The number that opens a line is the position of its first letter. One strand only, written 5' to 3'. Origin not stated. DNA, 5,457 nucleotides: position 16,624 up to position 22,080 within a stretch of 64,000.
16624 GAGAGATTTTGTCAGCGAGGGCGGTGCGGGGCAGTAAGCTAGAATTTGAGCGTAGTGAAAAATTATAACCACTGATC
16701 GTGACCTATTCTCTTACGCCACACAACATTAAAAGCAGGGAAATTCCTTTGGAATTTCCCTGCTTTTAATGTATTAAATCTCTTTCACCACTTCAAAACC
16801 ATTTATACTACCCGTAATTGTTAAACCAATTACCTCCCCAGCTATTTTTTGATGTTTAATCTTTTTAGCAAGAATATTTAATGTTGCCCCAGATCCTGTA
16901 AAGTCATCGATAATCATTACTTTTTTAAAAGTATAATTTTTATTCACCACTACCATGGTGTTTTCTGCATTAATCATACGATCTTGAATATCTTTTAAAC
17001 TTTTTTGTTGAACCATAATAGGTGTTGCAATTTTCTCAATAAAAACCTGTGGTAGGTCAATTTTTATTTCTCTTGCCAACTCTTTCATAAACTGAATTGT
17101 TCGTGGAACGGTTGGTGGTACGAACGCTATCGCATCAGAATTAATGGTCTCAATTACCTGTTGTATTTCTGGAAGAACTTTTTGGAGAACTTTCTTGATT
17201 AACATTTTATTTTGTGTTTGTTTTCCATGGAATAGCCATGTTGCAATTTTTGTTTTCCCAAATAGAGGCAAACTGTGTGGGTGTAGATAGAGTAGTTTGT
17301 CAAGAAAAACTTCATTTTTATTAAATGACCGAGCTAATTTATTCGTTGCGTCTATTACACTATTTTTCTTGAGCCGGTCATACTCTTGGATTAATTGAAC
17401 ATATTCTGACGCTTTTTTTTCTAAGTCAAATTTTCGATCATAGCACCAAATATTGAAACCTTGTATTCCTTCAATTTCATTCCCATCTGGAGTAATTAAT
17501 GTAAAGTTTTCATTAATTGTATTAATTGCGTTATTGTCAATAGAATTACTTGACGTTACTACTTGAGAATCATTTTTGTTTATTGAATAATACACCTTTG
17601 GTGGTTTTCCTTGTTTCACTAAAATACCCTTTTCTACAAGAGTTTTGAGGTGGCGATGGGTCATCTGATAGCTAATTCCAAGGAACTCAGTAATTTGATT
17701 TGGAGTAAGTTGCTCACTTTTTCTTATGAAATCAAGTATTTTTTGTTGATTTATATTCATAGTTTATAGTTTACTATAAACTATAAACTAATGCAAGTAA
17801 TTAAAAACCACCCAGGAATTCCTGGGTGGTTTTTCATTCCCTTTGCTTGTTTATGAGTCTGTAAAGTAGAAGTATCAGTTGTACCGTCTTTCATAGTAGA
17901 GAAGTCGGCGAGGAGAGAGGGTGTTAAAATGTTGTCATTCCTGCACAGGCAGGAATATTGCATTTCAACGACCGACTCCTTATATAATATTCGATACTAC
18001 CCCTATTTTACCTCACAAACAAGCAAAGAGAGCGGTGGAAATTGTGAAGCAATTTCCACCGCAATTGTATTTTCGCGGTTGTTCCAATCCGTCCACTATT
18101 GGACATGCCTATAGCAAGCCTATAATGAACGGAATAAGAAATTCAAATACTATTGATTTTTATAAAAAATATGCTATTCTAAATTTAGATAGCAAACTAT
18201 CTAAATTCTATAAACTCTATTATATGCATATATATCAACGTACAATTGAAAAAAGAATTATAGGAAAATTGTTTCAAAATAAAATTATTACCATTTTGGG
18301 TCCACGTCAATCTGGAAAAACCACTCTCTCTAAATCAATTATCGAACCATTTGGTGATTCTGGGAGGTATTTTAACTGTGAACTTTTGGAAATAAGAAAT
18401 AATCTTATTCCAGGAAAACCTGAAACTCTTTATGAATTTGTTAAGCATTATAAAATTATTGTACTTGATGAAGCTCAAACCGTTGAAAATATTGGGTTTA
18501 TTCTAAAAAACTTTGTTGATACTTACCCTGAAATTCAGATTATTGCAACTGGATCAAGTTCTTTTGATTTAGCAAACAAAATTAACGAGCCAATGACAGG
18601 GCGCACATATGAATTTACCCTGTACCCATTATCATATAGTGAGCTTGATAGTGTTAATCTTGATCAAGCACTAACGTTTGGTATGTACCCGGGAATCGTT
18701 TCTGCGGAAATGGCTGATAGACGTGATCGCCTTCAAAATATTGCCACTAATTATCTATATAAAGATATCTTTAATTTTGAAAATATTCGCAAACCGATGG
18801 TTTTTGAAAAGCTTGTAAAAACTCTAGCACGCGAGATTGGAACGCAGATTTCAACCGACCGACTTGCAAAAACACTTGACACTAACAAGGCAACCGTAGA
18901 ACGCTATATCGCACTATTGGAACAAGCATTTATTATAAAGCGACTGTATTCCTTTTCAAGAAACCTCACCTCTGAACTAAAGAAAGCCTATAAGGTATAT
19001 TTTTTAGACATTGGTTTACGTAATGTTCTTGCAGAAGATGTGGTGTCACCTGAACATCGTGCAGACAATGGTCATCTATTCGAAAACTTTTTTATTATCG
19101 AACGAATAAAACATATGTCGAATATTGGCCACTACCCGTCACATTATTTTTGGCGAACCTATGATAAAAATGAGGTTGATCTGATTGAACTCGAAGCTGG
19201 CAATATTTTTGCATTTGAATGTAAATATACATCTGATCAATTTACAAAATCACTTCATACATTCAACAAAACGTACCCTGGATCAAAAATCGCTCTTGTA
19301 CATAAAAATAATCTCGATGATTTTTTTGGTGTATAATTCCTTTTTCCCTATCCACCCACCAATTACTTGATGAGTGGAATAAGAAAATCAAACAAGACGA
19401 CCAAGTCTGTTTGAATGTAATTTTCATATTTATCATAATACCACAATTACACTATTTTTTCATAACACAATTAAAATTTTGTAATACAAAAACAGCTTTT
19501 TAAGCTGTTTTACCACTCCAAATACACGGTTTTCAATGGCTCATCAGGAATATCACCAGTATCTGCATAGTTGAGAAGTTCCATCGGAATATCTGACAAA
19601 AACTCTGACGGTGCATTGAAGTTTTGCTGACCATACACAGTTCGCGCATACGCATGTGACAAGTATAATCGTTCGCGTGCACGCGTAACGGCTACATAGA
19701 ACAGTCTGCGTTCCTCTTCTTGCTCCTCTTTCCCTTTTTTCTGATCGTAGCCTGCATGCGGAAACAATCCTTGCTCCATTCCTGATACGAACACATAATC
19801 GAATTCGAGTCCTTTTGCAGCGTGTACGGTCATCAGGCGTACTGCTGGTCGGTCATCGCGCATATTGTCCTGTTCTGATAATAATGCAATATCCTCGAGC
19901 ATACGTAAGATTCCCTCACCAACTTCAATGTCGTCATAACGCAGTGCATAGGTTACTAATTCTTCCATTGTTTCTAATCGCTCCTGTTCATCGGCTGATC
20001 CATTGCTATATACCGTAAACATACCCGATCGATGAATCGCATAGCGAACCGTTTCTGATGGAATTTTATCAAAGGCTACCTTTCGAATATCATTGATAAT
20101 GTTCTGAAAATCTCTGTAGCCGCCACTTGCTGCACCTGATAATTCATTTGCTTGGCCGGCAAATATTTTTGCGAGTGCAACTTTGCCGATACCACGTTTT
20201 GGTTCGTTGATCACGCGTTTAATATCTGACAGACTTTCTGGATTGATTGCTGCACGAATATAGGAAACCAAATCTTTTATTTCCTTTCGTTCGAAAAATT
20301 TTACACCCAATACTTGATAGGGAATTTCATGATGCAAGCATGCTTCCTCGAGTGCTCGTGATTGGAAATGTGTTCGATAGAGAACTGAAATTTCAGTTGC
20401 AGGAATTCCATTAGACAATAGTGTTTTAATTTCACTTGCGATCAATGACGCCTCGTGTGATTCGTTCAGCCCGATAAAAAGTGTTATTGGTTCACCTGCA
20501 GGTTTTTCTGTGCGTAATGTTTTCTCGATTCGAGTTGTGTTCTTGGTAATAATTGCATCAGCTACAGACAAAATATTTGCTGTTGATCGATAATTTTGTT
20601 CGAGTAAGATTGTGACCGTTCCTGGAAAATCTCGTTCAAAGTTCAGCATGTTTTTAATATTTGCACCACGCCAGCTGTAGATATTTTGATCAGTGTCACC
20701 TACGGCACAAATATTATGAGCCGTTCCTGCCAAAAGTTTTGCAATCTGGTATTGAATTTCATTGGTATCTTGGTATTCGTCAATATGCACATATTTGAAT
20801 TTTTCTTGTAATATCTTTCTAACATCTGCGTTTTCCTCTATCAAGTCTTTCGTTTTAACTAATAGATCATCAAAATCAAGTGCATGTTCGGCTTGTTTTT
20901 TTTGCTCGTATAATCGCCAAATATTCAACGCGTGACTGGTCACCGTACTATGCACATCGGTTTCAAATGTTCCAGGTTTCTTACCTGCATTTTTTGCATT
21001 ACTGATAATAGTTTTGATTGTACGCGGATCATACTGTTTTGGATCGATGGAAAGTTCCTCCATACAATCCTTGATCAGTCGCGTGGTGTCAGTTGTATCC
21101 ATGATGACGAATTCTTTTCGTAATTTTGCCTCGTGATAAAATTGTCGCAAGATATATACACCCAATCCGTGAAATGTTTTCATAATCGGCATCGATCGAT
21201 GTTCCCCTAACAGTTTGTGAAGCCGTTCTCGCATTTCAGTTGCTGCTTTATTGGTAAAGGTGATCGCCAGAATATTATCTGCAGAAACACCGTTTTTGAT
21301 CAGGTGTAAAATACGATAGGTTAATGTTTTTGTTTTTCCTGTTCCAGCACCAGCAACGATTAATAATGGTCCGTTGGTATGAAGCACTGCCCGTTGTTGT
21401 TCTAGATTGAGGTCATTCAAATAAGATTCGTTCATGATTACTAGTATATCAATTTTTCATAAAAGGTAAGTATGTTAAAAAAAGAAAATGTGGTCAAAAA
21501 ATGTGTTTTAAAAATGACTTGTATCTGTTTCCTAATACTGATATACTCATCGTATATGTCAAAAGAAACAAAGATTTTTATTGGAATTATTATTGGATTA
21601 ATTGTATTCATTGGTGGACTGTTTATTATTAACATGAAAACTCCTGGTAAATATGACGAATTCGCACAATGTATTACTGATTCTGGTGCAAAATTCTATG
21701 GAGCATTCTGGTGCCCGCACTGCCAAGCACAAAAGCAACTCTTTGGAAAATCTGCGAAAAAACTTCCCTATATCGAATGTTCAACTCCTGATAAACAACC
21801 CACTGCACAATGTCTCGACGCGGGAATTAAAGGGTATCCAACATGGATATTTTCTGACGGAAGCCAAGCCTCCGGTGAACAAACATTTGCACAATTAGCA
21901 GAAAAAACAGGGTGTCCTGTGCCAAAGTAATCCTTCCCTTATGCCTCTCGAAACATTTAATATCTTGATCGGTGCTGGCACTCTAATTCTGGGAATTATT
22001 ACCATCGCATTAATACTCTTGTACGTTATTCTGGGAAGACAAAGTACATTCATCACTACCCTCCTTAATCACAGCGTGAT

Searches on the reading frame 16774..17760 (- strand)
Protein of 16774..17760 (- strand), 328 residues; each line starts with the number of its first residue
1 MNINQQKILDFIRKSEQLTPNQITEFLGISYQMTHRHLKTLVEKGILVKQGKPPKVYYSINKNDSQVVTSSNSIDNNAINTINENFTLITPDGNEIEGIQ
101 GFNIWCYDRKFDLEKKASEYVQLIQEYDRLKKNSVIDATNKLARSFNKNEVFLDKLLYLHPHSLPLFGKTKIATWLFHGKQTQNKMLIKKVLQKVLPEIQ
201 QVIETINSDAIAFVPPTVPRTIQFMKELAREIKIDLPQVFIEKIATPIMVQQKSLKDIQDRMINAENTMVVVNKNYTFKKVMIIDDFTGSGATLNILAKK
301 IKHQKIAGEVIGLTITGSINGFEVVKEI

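Call 12: search_protein_families(library=pfam, proteins=[window:16774-17760:-])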
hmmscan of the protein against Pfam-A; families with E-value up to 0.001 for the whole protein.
window:16774-17760:- (328 aa): 7 families
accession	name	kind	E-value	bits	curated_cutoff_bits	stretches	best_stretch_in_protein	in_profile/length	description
PF13412.12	HTH_24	-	2.4e-09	37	21.9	1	1-47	1-47/48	Winged helix-turn-helix DNA-binding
PF12802.13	MarR_2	-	5.4e-07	30.1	27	1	8-50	10-53/61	MarR family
PF01047.28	MarR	-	8.8e-05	22.8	24.6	1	2-50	2-50/59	MarR family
PF12840.13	HTH_20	-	0.00017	21.9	27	1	7-48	8-49/51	Helix-turn-helix domain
PF00156.33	Pribosyltran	-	0.00019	21.2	26.3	1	199-302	19-111/158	Phosphoribosyl transferase domain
PF01978.25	TrmB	-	0.00068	19.9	25.6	0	14-61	19-66/68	Sugar-specific transcriptional regulator TrmB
PF08279.18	HTH_11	-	0.00083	19.6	25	0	5-48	2-46/55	HTH domain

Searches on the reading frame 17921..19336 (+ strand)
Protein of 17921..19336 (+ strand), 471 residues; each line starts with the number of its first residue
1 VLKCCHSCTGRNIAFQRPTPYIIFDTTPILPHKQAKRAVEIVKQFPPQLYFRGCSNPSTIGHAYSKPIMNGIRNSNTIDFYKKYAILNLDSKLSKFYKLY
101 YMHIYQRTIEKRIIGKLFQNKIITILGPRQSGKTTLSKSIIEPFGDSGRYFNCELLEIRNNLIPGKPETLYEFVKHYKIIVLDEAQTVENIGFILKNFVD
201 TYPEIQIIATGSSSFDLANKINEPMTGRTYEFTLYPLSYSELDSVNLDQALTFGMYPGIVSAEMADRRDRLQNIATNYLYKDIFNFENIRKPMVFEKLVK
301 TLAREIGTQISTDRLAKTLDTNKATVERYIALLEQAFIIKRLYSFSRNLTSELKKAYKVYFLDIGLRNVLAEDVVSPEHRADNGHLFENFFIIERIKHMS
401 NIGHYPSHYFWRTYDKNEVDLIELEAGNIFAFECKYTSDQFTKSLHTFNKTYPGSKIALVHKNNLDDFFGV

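Call 12: search_protein_families(library=pfam, proteins=[window:17921-19336:+])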
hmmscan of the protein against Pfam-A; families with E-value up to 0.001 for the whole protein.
window:17921-19336:+ (471 aa): 2 families
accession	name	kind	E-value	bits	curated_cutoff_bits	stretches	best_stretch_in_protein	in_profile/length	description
PF13635.12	DUF4143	-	3.1e-35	121.7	28.1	1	281-436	2-159/160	Domain of unknown function (DUF4143)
PF13173.12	AAA_14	-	4.5e-28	98.3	27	1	119-242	1-128/129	AAA domain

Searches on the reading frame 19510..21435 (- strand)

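Call 12: search_protein_families(library=pfam, proteins=[window:19510-21435:-])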
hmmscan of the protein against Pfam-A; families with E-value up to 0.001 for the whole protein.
window:19510-21435:- (641 aa): 8 families
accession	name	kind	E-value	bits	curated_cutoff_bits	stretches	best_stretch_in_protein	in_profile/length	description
PF00580.27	UvrD-helicase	-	6.6e-88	295.3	23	1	9-271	1-271/271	UvrD/REP helicase N-terminal domain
PF13361.12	UvrD_C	-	4.3e-64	217.6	25.6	1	276-594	1-347/350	UvrD-like helicase C-terminal domain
PF13245.12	AAA_19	-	1.6e-24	87.1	25.1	1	13-254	1-132/134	AAA domain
PF13538.12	UvrD_C_2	-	1.7e-12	47.4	27.4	1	532-592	2-51/52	UvrD-like helicase C-terminal domain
PF13604.12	AAA_30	-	9.2e-06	25.9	27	0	9-72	2-66/191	AAA domain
PF13086.12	AAA_11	-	2.5e-05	24.6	27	1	9-233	2-234/257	AAA domain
PF01443.25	Viral_helicase1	-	3.3e-05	24.3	21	0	532-591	178-225/228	Viral superfamily 1 RNA helicase core domain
PF13087.12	AAA_12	-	7.7e-05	22.8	27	0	524-591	130-189/195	AAA domain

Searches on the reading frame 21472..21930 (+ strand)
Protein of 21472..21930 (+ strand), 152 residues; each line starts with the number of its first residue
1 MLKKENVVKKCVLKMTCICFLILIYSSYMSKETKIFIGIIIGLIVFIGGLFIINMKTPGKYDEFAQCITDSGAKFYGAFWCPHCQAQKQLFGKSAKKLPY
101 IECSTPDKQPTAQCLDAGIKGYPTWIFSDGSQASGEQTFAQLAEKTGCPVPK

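Call 12: search_protein_families(library=pfam, proteins=[window:21472-21930:+])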
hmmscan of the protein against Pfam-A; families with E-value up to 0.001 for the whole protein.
window:21472-21930:+ (152 aa): 1 family
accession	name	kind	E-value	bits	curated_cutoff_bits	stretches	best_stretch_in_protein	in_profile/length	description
PF00085.26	Thioredoxin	-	0.00012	22.5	23.5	1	74-136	24-87/103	Thioredoxin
